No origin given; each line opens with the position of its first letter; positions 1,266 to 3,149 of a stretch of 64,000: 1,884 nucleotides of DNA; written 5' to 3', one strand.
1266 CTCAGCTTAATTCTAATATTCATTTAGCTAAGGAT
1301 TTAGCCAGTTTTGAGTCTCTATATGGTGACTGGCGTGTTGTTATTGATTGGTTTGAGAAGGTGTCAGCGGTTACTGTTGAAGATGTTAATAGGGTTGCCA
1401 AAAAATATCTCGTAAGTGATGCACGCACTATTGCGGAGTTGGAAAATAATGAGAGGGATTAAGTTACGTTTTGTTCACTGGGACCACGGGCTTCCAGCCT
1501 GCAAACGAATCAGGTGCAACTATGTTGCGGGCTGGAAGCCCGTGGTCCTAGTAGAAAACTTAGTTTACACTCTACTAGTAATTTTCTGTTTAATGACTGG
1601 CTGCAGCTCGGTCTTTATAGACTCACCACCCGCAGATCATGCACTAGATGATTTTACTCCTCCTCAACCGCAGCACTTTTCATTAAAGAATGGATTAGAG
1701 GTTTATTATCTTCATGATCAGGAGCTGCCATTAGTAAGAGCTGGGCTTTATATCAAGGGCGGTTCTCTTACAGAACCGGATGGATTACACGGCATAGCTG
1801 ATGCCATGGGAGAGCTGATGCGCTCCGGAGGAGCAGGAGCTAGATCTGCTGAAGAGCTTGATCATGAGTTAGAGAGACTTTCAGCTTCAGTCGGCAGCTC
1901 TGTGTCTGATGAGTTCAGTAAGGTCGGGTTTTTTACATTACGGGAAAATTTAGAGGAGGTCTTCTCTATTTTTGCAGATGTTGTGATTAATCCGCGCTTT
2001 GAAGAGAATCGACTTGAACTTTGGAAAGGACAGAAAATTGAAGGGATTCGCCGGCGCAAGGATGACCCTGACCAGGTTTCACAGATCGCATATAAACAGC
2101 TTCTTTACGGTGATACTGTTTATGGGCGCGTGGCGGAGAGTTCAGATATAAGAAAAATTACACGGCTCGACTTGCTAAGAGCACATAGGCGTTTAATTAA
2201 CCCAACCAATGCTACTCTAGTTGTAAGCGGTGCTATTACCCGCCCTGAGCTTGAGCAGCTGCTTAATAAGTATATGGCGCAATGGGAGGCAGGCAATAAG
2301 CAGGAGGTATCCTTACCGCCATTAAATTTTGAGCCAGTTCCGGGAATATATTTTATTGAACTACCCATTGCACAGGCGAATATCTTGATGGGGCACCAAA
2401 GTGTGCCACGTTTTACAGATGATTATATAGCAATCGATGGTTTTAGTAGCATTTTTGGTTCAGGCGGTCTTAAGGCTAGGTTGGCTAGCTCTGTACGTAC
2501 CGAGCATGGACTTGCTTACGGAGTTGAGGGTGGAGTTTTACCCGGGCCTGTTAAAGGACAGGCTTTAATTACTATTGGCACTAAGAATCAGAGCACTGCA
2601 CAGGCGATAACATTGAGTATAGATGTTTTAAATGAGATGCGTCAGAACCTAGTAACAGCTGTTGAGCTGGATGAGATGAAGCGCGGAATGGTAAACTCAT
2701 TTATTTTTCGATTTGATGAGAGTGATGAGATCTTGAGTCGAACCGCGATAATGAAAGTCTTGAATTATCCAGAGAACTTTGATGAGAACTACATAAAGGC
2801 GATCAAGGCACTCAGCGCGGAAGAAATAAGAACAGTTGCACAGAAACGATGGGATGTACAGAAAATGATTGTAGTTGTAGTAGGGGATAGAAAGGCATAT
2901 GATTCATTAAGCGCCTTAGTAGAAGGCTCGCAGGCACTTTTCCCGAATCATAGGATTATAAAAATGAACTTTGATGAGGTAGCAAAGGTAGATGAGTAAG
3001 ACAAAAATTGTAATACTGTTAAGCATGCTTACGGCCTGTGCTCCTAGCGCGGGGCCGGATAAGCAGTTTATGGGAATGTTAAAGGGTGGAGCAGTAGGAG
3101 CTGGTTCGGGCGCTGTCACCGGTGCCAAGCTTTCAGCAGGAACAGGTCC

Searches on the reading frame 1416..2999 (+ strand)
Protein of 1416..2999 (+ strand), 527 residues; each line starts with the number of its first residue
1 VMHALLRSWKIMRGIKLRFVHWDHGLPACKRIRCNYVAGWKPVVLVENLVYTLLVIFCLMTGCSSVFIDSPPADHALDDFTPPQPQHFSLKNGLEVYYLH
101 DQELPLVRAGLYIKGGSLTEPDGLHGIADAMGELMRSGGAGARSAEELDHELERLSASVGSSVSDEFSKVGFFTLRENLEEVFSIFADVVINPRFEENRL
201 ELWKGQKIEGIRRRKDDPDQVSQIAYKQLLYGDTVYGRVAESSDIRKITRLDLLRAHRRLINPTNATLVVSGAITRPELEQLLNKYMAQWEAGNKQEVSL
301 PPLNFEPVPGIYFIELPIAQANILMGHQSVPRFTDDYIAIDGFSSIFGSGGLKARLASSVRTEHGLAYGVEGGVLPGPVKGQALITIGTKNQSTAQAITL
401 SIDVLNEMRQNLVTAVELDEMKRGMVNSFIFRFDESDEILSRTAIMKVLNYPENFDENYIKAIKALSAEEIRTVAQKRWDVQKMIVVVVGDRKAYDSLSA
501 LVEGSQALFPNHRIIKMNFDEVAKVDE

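Call 27: search_protein_families(library=pfam, proteins=[window:1416-2999:+], max_evalue=0.00001)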
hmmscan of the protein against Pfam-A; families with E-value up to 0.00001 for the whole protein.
window:1416-2999:+ (527 aa): 2 families
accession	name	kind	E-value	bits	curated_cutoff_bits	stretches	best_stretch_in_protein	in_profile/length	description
PF05193.26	Peptidase_M16_C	-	2.5e-27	96.4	23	1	247-424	1-180/181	Peptidase M16 inactive domain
PF00675.25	Peptidase_M16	-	3.2e-13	50.3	22.3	1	98-221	4-131/149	Insulinase (Peptidase family M16)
